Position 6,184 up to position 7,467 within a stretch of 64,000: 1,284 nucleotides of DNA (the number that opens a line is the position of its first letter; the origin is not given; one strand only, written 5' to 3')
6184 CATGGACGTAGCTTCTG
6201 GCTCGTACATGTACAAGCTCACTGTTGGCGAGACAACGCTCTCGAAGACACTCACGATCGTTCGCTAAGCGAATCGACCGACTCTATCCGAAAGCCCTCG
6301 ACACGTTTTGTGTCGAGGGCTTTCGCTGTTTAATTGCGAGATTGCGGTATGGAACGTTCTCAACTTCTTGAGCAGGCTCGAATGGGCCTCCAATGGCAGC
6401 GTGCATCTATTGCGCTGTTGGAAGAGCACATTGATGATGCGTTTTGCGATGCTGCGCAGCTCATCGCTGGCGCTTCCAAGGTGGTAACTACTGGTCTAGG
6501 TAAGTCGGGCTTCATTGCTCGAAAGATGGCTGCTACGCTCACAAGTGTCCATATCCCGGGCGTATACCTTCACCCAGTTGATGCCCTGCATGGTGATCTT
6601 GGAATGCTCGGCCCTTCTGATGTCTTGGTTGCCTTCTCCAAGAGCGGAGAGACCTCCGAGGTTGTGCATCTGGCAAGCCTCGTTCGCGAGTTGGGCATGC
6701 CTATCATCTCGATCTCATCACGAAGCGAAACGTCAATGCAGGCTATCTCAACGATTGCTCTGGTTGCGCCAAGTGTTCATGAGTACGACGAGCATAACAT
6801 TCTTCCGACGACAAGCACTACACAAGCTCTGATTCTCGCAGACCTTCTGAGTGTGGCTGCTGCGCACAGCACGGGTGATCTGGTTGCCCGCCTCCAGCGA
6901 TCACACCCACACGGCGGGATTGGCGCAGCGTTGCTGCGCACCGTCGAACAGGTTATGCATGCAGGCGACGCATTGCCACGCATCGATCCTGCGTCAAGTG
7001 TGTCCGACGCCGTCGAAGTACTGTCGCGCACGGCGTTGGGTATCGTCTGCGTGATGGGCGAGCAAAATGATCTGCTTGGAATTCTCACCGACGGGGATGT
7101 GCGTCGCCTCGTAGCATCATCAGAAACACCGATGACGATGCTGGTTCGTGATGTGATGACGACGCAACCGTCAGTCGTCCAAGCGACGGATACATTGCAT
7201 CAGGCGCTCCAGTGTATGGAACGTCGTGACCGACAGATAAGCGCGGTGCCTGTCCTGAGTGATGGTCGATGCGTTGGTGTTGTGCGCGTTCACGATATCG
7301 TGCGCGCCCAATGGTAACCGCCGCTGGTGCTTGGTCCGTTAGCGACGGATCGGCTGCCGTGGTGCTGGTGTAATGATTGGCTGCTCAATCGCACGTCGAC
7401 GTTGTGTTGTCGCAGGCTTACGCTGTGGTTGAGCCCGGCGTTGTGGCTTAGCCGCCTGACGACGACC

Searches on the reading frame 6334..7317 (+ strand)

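Call 25: search_protein_families(library=pfam, proteins=[window:6334-7317:+])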
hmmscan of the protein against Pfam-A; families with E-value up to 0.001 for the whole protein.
window:6334-7317:+ (327 aa): 3 families
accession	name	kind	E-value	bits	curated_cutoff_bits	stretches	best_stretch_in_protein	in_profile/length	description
PF00571.33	CBS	-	4.9e-21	75.3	24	2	271-325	1-54/57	CBS domain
PF01380.27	SIS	-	4e-19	69.2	25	1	44-173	2-129/131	SIS domain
PF13580.11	SIS_2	-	8.3e-08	32.8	27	1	93-129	102-138/138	SIS domain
